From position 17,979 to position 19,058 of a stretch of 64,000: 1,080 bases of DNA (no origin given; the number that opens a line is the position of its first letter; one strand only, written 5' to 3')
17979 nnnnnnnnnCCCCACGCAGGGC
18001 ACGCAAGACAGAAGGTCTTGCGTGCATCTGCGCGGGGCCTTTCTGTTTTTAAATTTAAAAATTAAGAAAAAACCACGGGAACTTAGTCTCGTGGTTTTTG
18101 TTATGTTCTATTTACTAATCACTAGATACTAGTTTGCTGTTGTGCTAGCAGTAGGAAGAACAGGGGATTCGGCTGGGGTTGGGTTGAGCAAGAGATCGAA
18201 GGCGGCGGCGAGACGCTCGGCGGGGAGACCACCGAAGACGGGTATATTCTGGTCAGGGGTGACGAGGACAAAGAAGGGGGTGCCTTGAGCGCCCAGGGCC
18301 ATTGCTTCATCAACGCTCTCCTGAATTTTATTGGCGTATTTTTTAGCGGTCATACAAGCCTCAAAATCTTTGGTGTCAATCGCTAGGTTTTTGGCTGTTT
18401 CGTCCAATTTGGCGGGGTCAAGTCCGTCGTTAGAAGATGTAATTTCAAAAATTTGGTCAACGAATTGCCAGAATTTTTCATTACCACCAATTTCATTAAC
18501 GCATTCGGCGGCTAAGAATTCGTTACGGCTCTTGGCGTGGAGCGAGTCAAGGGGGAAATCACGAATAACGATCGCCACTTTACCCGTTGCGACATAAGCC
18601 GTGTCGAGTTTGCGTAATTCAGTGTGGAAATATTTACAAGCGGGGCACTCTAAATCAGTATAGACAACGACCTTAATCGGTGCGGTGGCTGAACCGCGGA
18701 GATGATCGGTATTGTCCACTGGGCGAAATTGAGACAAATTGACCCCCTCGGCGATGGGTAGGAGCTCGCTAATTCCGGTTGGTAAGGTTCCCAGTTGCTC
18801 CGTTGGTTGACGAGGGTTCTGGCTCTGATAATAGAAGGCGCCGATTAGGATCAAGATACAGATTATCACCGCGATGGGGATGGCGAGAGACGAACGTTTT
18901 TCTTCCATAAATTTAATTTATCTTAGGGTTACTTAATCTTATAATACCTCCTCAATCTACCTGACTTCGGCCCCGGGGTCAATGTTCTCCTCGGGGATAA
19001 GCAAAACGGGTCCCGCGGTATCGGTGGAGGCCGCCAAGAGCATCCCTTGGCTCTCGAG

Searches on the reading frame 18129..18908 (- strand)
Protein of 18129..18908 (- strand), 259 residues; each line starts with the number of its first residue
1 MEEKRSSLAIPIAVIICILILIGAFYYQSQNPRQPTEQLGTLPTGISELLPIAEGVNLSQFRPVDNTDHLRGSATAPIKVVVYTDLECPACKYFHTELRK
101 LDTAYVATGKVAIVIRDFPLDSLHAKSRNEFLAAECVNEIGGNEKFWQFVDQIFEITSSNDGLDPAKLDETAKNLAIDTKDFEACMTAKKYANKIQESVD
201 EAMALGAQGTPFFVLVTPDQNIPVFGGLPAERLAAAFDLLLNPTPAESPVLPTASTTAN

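Call 79: find_homologous_proteins(query=window:18129-18908:-, max_evalue=1e-20)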
Query window:18129-18908:- (259 aa): 67 proteins with E <= 1e-20 among 1510 candidates.
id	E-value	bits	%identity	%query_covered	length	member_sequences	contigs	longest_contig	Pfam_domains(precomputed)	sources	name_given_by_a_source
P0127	2.8e-168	576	100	100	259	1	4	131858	PF13098.14,PF01323.27,PF13462.13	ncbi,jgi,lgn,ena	ncbi:MAG: thioredoxin domain-containing protein [Candidatus Paceibacterota bacterium]|jgi:protein-di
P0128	4.2e-135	467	81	97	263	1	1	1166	PF13098.14,PF01323.27,PF13462.13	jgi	-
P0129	1.3e-130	452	79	99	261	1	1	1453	PF13098.14,PF01323.27,PF13462.13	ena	-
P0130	8.7e-115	400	69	100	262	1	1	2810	PF13098.14,PF01323.27,PF13462.13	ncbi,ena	-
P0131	6.2e-113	394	69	100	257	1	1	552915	PF13098.14,PF01323.27,PF13462.13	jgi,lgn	jgi:protein-disulfide isomerase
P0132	8.1e-113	394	70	100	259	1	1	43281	PF13098.14,PF01323.27,PF13462.13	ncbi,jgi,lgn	ncbi:MAG: thioredoxin domain-containing protein [Candidatus Paceibacterota bacterium]|jgi:protein-di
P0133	3.2e-109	382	67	99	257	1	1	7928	PF13098.14,PF01323.27,PF13462.13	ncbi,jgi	ncbi:MAG: thioredoxin domain-containing protein [Candidatus Paceibacterota bacterium]|jgi:protein-di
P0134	5.4e-109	381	70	93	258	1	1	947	PF13098.14,PF01323.27,PF13462.13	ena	-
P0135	2.1e-107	376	64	99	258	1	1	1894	PF13098.14,PF01323.27,PF13462.13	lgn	-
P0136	2.4e-107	376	68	100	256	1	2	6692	PF13098.14,PF01323.27,PF13462.13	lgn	-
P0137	3.2e-107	376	64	99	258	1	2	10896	PF13098.14,PF01323.27,PF13462.13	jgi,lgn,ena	-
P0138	3.4e-104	366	66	96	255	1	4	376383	PF13098.14,PF01323.27,PF13462.13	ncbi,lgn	-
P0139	7.7e-104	364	63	95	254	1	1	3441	PF13098.14,PF01323.27,PF13462.13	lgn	-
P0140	9.4e-104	364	64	99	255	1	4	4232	PF13098.14,PF01323.27,PF13462.13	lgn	-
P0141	9.5e-104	364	65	94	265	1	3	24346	PF01323.27,PF13462.13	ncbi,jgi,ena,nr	ncbi:MAG TPA: thioredoxin domain-containing protein [Candidatus Paceibacterota bacterium]|nr:thiored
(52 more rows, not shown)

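Call 81: find_encoding_contigs(protein=P0131, flank=4000, max_places=1)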
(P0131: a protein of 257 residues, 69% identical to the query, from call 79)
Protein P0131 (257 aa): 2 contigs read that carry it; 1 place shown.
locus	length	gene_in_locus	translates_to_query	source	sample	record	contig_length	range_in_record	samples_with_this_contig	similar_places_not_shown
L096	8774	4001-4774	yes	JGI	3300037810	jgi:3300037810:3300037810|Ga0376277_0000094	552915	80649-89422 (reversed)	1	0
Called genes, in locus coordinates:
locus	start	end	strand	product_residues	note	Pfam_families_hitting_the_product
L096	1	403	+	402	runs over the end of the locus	PF04851:ResIII (faint), PF00270:DEAD, PF00271:Helicase_C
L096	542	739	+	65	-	PF00313:CSD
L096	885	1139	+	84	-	PF02201:SWIB, PF26291:SWIB_eIF2D (weak)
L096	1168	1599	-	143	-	PF00856:SET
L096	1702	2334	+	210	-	-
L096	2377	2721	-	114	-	-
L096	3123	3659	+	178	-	PF01300:Sua5_yciO_yrdC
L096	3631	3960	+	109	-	PF01588:tRNA_bind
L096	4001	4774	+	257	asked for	PF13098:Thioredoxin_2 (weak), PF13462:Thioredoxin_4, PF01323:DSBA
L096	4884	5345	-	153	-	-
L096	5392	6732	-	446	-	PF03979:Sigma70_r1_1, PF00140:Sigma70_r1_2, PF04542:Sigma70_r2, PF04539:Sigma70_r3, PF04545:Sigma70_r4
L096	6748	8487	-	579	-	PF01807:Zn_ribbon_DnaG, PF08275:DNAG_N, PF01751:Toprim, PF13155:Toprim_2, PF13662:Toprim_4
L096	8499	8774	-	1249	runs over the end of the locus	PF04997:RNA_pol_Rpb1_1, PF00623:RNA_pol_Rpb1_2, PF04983:RNA_pol_Rpb1_3, PF05000:RNA_pol_Rpb1_4, PF04998:RNA_pol_Rpb1_5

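Call 82: find_encoding_contigs(protein=P0132, flank=4000, max_places=1)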
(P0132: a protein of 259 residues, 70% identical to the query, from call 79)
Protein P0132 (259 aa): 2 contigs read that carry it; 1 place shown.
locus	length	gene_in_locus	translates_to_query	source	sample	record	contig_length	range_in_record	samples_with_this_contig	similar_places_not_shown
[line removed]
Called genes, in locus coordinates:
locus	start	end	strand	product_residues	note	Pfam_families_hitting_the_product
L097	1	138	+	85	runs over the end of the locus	PF02201:SWIB, PF26291:SWIB_eIF2D (weak)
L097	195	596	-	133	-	PF00856:SET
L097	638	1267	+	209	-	-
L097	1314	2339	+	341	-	PF01594:AI-2E_transport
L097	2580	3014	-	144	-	PF00583:Acetyltransf_1, PF13302:Acetyltransf_3 (weak)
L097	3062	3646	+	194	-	PF01300:Sua5_yciO_yrdC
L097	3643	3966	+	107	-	PF01588:tRNA_bind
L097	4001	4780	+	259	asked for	PF13098:Thioredoxin_2 (weak), PF13462:Thioredoxin_4, PF01323:DSBA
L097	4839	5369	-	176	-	-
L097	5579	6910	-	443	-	PF03979:Sigma70_r1_1, PF00140:Sigma70_r1_2, PF04542:Sigma70_r2, PF04539:Sigma70_r3, PF04545:Sigma70_r4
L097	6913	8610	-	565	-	PF01807:Zn_ribbon_DnaG, PF08275:DNAG_N, PF01751:Toprim, PF13155:Toprim_2, PF13662:Toprim_4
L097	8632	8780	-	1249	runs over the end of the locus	PF04997:RNA_pol_Rpb1_1, PF00623:RNA_pol_Rpb1_2, PF04983:RNA_pol_Rpb1_3, PF05000:RNA_pol_Rpb1_4 (weak), PF04998:RNA_pol_Rpb1_5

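Call 83: find_encoding_contigs(protein=P0138, flank=4000, max_places=1)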
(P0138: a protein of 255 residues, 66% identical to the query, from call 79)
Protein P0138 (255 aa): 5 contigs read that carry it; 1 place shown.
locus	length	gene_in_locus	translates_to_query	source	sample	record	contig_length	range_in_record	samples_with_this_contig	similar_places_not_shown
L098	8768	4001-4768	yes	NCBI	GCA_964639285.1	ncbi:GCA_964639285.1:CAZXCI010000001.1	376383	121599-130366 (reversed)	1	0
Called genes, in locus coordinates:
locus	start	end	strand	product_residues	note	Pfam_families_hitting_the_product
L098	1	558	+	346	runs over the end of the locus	PF01594:AI-2E_transport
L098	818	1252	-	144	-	PF00583:Acetyltransf_1, PF13302:Acetyltransf_3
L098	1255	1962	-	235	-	PF00005:ABC_tran, PF02463:SMC_N, PF13304:AAA_21, PF13401:AAA_22 (faint), PF13304:AAA_21 (weak)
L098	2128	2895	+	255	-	PF00072:Response_reg (weak)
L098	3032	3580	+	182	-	PF01300:Sua5_yciO_yrdC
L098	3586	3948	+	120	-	PF01588:tRNA_bind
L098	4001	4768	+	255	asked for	PF13098:Thioredoxin_2 (weak), PF13462:Thioredoxin_4, PF01323:DSBA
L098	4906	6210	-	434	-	PF03979:Sigma70_r1_1, PF00140:Sigma70_r1_2, PF04542:Sigma70_r2, PF04539:Sigma70_r3, PF04545:Sigma70_r4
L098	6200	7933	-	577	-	PF01807:Zn_ribbon_DnaG, PF08275:DNAG_N, PF01751:Toprim, PF13155:Toprim_2, PF13662:Toprim_4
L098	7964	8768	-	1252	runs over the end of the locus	PF04997:RNA_pol_Rpb1_1, PF00623:RNA_pol_Rpb1_2, PF04983:RNA_pol_Rpb1_3, PF05000:RNA_pol_Rpb1_4, PF04998:RNA_pol_Rpb1_5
